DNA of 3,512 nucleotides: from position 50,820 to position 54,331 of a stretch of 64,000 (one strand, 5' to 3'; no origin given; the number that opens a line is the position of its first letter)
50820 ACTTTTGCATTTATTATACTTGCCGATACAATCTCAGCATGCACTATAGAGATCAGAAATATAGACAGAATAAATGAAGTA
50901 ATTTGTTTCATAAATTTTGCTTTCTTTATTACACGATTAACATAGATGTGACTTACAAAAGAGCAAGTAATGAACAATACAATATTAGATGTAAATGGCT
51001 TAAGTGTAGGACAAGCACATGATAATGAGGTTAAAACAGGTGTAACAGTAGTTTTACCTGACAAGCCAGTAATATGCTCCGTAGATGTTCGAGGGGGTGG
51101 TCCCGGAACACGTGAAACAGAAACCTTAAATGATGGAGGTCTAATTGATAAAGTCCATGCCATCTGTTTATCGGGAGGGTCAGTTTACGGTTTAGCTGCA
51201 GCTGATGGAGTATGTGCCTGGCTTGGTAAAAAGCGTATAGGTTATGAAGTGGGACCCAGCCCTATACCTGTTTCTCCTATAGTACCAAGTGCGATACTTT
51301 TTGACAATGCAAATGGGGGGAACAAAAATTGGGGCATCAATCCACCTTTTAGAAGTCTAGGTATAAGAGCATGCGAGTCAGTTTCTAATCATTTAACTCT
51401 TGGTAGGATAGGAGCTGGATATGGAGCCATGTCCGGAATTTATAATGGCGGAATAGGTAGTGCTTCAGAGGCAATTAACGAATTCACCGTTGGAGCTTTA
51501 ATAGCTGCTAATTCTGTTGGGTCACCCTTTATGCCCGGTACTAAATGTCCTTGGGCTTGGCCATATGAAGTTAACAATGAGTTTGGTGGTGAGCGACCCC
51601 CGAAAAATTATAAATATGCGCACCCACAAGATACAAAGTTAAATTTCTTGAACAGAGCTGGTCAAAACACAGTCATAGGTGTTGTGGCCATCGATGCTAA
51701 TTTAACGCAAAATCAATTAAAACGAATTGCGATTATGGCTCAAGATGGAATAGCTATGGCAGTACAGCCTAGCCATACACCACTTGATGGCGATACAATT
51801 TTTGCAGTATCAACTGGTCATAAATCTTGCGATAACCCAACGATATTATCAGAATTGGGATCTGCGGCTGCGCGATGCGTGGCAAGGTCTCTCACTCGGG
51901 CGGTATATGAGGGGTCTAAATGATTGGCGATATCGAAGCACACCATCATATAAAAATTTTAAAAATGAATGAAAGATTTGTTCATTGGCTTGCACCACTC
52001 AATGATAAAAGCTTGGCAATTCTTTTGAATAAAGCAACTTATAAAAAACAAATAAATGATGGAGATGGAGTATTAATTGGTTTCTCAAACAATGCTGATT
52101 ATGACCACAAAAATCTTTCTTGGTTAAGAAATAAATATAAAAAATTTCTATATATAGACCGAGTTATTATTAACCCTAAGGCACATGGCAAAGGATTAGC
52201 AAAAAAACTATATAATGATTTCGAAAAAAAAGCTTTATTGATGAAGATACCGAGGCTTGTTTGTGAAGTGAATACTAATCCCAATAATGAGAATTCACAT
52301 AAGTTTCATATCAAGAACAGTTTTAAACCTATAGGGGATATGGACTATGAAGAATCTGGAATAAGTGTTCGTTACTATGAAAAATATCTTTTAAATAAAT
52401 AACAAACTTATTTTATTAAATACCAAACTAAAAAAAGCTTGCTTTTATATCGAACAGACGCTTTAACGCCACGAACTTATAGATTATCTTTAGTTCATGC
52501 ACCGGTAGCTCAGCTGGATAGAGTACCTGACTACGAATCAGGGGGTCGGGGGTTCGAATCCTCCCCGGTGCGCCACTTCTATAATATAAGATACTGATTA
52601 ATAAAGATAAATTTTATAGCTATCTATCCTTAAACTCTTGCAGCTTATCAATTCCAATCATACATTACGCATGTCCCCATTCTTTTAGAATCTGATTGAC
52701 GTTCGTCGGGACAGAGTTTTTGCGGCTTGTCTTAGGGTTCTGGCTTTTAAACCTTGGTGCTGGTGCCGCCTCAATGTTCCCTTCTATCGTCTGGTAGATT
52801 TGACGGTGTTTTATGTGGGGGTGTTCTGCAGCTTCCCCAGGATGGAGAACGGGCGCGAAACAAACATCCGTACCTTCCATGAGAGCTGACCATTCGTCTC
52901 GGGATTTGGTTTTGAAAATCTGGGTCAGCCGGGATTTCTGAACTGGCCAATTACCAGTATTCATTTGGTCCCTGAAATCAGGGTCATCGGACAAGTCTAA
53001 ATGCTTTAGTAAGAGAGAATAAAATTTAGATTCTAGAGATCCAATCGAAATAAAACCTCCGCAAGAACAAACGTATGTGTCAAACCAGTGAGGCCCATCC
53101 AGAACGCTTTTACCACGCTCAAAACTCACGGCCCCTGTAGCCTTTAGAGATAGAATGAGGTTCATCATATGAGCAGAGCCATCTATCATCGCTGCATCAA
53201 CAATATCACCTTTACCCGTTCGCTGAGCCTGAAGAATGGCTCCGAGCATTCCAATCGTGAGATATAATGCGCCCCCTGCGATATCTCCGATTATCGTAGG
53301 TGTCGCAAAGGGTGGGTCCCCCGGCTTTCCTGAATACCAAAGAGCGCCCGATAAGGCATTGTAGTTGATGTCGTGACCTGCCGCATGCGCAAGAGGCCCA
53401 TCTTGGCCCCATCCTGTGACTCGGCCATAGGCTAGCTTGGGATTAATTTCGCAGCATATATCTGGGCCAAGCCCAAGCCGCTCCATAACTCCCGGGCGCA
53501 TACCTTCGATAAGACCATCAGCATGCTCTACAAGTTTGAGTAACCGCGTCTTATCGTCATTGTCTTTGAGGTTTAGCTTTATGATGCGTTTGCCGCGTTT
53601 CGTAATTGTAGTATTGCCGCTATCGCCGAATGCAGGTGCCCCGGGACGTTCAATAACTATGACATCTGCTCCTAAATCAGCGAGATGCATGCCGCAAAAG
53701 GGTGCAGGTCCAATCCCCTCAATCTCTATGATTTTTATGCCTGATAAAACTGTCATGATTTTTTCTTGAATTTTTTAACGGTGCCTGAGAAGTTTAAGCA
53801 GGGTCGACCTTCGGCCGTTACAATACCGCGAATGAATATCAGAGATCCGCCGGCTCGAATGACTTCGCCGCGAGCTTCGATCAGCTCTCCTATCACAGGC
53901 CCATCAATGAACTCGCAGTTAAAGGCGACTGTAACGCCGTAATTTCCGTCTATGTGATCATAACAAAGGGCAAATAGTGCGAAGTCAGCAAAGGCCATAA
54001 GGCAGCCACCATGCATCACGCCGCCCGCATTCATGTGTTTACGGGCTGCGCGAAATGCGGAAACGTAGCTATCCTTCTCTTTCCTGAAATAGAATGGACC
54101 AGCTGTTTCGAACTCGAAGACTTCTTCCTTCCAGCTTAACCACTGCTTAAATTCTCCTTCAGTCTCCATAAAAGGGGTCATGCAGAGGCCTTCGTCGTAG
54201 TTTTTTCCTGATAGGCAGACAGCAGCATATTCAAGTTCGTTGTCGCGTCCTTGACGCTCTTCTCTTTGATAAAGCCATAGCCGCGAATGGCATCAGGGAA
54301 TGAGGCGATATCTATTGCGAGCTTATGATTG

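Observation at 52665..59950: Translationally coupled five-gene operon spelling out a 2-hydroxy-acid to acyl-CoA catabolic route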

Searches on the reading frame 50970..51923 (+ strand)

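Call 3: search_protein_families(library=pfam, proteins=[window:50970-51923:+])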
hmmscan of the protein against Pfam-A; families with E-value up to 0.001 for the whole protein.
window:50970-51923:+ (317 aa): 1 family
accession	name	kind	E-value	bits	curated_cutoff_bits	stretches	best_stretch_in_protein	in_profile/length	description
PF03576.19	Peptidase_S58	-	6.9e-56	190.4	23.9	1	3-315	1-296/307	Peptidase family S58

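Call 4: search_protein_families(library=ncbifam, proteins=[window:50970-51923:+])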
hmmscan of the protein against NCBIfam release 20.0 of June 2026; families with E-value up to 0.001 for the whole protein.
window:50970-51923:+ (317 aa): 0 families

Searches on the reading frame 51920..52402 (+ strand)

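Call 3: search_protein_families(library=pfam, proteins=[window:51920-52402:+])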
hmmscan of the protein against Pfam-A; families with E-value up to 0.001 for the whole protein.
window:51920-52402:+ (160 aa): 3 families
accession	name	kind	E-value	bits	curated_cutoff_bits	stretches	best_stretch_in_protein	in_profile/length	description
PF00583.31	Acetyltransf_1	-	3.8e-08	34.1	20.7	1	49-130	41-111/116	Acetyltransferase (GNAT) family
PF13673.13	Acetyltransf_10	-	6.6e-06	26.6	23.6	1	75-156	52-127/128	Acetyltransferase (GNAT) domain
PF13508.13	Acetyltransf_7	-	0.00093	20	27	0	65-136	28-83/84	Acetyltransferase (GNAT) domain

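Call 4: search_protein_families(library=ncbifam, proteins=[window:51920-52402:+])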
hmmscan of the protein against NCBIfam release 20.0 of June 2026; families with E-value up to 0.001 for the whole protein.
window:51920-52402:+ (160 aa): 0 families

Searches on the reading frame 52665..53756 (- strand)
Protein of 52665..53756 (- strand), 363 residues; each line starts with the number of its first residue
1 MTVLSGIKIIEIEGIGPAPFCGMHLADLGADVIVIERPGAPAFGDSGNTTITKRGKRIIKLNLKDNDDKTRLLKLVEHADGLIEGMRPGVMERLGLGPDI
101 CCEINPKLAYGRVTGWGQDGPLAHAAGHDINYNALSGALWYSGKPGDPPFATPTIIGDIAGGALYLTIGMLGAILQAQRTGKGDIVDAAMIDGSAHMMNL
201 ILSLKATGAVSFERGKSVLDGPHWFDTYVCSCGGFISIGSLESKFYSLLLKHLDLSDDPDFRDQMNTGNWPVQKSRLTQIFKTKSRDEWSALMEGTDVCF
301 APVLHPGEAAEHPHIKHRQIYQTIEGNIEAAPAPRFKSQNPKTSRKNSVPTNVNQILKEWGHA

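Call 3: search_protein_families(library=pfam, proteins=[window:52665-53756:-])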
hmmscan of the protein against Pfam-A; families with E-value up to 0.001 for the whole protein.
window:52665-53756:- (363 aa): 1 family
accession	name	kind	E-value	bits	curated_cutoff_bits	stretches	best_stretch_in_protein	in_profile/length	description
PF02515.22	CoA_transf_3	-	1.7e-75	254.8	23.3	1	4-346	1-357/366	CoA-transferase family III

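Call 4: search_protein_families(library=ncbifam, proteins=[window:52665-53756:-])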
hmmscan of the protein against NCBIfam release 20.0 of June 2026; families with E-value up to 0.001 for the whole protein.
window:52665-53756:- (363 aa): 6 families
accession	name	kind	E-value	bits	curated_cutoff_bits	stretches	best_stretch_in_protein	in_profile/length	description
NF008511.0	PRK11430.1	equivalog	2.7e-38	132.1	522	1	5-321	11-338/381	CoA:oxalate CoA-transferase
NF041294.1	Scnl_mescCoAtase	equivalog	1.4e-36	126.5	700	1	1-325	1-341/381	succinyl-CoA:mesaconate CoA-transferase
NF052585.1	SucGlutTfsCaiB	equivalog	2.2e-31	108.8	750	1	4-208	8-228/394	succinate--glutarate CoA-transferase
NF003809.0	PRK05398.1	subfamily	4.6e-29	101.2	442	1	3-195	4-205/416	formyl-CoA transferase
TIGR03253.1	oxalate_frc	equivalog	1.3e-27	96.5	504.2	1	3-196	3-205/416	formyl-CoA transferase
NF002914.1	PRK03525.1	equivalog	4.4e-19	68.7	413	1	4-201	10-209/400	L-carnitine CoA-transferase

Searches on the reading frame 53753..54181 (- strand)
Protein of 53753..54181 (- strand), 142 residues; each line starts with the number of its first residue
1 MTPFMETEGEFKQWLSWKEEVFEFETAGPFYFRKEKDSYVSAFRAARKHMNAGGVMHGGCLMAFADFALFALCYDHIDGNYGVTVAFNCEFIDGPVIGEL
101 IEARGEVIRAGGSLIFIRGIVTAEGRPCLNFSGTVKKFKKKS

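Call 3: search_protein_families(library=pfam, proteins=[window:53753-54181:-])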
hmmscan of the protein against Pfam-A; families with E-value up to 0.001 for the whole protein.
window:53753-54181:- (142 aa): 1 family
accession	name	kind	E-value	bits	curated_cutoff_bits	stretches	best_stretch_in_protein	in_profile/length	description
PF03061.28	4HBT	-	1.7e-13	51.1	20.6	1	53-126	1-75/79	Thioesterase superfamily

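Call 4: search_protein_families(library=ncbifam, proteins=[window:53753-54181:-])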
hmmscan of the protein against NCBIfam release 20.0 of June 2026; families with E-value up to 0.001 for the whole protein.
window:53753-54181:- (142 aa): 2 families
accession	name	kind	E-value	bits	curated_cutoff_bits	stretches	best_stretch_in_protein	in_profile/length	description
TIGR00369.1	unchar_dom_1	domain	8.8e-07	29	36.6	1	37-134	16-114/117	hotdog fold thioesterase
TIGR02286.1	PaaD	equivalog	2.7e-05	24.3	118.9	1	43-136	20-112/114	hydroxyphenylacetyl-CoA thioesterase PaaI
